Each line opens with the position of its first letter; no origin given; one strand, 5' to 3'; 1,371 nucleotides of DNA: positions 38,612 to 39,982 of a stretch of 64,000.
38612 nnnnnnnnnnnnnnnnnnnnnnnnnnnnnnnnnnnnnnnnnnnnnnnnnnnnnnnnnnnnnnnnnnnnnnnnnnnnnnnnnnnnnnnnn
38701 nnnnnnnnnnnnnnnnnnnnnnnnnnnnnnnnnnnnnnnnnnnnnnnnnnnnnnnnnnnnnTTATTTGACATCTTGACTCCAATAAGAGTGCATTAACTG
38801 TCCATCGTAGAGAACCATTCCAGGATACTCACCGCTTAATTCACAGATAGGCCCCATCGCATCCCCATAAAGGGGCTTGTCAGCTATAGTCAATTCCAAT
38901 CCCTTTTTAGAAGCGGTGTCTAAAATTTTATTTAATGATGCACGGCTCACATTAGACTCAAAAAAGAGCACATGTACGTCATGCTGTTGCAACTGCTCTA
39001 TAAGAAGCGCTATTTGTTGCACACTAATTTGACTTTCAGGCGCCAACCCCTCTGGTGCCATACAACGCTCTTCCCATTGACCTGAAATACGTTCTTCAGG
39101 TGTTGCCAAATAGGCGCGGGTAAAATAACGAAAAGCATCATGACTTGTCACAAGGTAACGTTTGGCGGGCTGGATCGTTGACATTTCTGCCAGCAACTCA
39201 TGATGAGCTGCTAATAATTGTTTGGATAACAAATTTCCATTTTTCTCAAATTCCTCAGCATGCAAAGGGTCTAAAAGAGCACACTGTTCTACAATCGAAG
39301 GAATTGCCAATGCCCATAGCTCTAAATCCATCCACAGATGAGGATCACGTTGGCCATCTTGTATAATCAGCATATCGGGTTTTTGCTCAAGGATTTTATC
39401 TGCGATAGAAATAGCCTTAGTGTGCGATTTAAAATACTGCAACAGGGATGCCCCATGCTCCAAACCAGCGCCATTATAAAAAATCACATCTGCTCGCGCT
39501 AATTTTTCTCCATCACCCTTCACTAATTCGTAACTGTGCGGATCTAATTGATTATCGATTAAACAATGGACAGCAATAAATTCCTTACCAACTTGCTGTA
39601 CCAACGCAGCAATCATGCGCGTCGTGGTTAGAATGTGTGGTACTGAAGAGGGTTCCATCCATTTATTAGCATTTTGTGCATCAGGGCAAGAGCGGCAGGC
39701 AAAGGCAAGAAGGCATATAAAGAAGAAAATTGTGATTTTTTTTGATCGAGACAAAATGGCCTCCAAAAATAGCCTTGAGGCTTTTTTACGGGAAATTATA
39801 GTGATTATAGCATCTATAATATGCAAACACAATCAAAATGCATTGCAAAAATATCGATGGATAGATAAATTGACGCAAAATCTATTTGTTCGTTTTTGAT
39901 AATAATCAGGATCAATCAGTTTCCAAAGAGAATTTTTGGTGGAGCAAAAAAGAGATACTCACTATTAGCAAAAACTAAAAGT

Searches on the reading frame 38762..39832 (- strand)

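Call 80: search_protein_families(library=pfam, proteins=[window:38762-39832:-], max_evalue=0.0001)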
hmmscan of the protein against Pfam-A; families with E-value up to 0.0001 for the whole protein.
window:38762-39832:- (356 aa): 1 family
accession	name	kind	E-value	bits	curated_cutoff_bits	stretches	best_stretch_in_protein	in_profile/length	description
PF01297.22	ZnuA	-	3e-51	174.9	29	1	67-340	1-253/263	Zinc-uptake complex component A periplasmic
